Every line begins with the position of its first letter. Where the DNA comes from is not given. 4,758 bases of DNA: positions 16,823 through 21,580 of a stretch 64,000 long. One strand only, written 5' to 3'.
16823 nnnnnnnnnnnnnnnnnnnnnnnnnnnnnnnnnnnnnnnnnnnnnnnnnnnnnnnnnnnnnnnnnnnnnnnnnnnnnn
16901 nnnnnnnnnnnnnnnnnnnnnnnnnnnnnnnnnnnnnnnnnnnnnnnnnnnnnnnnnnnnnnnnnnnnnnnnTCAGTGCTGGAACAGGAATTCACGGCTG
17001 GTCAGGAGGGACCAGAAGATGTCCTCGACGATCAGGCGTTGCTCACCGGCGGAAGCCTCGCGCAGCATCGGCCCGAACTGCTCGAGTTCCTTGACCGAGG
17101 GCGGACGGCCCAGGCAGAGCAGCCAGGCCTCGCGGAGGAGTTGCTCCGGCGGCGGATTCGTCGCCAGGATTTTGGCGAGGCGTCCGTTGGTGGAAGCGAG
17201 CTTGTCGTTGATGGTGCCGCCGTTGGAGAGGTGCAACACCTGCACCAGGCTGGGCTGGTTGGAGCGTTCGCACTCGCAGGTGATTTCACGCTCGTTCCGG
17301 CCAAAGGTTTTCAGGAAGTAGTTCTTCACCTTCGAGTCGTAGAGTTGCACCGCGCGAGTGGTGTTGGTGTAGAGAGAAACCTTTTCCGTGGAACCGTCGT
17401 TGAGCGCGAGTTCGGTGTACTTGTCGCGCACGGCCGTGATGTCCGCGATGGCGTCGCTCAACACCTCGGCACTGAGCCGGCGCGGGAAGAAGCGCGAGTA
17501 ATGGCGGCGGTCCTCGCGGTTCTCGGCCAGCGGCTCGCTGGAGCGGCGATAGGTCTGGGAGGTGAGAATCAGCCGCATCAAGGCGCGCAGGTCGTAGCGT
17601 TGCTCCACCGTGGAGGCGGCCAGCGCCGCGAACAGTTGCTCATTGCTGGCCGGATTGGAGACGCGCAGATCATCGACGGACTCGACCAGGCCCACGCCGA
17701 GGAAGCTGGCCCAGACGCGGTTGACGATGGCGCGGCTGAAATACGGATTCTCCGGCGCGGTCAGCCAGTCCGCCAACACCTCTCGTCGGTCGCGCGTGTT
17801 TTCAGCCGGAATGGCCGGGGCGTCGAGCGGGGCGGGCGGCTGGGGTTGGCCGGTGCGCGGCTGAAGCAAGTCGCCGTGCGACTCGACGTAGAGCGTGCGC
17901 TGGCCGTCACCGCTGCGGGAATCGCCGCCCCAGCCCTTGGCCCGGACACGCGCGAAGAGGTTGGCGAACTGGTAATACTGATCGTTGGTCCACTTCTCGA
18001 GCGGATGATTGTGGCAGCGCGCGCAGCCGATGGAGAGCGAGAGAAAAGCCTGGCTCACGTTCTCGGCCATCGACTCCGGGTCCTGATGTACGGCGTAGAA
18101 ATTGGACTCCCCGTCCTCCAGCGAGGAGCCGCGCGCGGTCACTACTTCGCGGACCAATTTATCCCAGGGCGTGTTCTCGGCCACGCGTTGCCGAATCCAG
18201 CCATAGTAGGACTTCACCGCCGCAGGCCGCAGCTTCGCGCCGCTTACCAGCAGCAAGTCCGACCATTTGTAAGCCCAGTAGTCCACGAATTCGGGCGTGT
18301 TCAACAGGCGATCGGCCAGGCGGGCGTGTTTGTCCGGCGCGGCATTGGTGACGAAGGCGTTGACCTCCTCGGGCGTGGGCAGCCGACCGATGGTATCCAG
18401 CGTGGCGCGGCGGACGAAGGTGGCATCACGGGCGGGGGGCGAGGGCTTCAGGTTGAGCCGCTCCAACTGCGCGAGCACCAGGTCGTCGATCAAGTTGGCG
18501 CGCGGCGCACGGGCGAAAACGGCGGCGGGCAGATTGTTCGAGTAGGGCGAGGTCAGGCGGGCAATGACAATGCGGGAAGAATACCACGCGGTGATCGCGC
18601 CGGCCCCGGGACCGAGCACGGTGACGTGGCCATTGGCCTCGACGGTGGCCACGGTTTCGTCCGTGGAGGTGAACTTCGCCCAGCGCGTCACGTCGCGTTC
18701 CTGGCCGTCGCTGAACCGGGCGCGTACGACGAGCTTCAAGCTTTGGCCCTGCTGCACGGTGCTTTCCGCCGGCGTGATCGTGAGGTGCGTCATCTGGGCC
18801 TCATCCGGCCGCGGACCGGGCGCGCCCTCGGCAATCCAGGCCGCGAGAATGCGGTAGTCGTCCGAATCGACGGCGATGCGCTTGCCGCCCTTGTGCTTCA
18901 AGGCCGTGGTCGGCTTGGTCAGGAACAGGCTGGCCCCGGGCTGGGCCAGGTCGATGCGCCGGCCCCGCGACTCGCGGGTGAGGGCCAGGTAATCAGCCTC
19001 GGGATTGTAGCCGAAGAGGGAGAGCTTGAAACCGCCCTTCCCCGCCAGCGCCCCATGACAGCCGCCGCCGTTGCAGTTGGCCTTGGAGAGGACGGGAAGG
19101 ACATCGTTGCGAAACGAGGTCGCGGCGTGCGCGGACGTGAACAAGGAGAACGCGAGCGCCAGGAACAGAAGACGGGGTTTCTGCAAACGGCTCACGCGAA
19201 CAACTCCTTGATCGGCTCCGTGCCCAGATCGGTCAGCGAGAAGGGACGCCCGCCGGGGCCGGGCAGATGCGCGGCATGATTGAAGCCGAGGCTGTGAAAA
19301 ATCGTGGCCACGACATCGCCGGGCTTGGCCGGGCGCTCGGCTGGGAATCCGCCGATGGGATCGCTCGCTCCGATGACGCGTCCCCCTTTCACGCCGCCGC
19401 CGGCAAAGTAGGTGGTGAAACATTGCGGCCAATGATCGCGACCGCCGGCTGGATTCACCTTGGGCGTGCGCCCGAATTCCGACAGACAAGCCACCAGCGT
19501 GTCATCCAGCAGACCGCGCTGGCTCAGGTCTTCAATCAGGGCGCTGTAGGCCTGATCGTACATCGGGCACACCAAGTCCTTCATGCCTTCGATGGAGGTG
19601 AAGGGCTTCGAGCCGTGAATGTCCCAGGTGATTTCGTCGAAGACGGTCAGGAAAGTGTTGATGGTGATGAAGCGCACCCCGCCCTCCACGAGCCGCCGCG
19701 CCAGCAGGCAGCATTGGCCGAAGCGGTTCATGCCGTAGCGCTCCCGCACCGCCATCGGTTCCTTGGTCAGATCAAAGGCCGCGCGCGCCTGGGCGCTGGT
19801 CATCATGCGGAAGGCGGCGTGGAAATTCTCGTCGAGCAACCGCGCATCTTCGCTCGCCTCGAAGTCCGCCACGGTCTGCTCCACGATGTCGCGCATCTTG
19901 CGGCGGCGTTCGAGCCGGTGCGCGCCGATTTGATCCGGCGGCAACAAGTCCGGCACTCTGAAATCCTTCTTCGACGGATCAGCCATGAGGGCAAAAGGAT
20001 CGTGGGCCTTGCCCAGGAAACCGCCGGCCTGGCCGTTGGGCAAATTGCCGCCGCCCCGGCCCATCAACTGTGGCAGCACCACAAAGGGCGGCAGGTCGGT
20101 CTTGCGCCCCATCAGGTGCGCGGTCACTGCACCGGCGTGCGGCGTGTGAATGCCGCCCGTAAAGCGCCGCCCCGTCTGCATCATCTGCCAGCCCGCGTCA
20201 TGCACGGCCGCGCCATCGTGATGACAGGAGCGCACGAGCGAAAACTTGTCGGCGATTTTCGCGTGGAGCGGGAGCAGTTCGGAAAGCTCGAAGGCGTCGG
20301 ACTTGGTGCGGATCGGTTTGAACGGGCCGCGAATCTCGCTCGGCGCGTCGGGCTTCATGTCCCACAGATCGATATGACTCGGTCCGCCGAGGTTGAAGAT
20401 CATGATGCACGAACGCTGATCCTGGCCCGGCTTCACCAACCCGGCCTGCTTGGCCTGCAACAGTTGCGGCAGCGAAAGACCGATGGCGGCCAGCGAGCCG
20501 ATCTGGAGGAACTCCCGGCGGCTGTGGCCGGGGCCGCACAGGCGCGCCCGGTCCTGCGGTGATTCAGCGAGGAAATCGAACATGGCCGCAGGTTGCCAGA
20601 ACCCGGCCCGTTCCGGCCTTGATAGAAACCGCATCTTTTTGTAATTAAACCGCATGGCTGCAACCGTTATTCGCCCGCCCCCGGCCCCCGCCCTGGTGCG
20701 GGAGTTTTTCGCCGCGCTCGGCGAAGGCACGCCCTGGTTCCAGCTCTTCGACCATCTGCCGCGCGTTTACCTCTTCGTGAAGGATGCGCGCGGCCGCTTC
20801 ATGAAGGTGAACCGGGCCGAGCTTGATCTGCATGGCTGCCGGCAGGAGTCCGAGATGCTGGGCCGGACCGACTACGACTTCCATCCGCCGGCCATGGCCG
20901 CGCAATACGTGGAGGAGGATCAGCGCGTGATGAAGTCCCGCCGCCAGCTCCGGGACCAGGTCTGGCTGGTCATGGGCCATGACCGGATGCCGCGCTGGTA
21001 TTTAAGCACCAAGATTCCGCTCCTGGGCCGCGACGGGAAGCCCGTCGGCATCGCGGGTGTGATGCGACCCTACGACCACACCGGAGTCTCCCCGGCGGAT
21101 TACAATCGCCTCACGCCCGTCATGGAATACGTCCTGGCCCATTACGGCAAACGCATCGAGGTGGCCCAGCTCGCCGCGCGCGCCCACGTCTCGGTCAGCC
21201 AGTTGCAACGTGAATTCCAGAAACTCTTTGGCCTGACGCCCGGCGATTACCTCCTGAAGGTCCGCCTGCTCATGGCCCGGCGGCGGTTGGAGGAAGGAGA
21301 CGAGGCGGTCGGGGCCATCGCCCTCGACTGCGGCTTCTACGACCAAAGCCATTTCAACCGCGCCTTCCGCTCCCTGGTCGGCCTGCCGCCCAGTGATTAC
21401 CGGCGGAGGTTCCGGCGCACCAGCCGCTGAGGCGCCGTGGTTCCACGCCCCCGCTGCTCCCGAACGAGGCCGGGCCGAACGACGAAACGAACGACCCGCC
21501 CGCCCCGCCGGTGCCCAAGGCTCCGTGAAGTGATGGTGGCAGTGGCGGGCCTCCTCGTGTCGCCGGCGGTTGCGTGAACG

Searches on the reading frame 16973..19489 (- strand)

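Call 67: search_protein_families(library=pfam, proteins=[window:16973-19489:-], max_evalue=0.00001)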
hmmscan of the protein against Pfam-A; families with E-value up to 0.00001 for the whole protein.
window:16973-19489:- (838 aa): 3 families
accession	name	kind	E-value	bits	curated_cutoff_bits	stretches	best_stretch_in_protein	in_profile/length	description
PF07583.16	PSCyt2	-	4.7e-48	164.3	29.8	1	334-516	2-208/209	Protein of unknown function (DUF1549)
PF07587.16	PSD1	-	5.5e-46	157.4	28.5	1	568-805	1-240/244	Protein of unknown function (DUF1553)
PF02368.24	Big_2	-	2.3e-10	40.7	22.8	1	234-301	3-66/79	Bacterial Ig-like domain (group 2)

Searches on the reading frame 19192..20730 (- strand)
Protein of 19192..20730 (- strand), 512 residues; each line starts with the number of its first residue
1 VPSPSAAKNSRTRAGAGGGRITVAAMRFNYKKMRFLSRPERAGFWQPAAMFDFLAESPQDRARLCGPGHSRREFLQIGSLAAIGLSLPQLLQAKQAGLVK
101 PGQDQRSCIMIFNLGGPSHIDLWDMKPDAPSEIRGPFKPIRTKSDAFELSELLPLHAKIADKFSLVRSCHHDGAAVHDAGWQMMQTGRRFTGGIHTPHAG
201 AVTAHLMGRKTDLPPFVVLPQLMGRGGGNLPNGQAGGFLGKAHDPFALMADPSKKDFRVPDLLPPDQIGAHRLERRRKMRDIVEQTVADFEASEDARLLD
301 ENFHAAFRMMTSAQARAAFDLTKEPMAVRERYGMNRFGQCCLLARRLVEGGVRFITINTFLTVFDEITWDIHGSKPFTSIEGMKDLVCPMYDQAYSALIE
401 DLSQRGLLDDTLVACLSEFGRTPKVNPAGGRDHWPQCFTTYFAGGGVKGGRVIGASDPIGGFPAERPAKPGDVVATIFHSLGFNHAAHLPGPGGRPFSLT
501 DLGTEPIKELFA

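Call 8: search_protein_families(library=pfam, proteins=[window:19192-20730:-])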
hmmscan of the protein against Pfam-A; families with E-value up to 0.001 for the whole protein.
window:19192-20730:- (512 aa): 1 family
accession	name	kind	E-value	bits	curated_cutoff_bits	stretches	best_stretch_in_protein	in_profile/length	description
PF07394.17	DUF1501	-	1.1e-108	364.3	27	1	106-511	2-390/390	Protein of unknown function (DUF1501)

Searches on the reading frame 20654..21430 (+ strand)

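Call 8: search_protein_families(library=pfam, proteins=[window:20654-21430:+])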
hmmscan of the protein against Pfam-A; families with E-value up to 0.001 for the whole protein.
window:20654-21430:+ (258 aa): 5 families
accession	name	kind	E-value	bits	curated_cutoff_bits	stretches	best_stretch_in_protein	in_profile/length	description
PF12833.13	HTH_18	-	6.4e-27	94.1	33.6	1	173-252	1-80/80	Helix-turn-helix domain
PF08448.16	PAS_4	-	2e-17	63.9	23.1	1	33-138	2-103/110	PAS fold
PF00165.29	HTH_AraC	-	2.9e-17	62.8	26.6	2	162-200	3-41/42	Bacterial regulatory helix-turn-helix proteins, AraC family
PF00989.32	PAS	-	4.3e-07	30.4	22.6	1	40-139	14-112/113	PAS fold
PF13426.13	PAS_9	-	0.00093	19.9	27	0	40-138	4-99/103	PAS domain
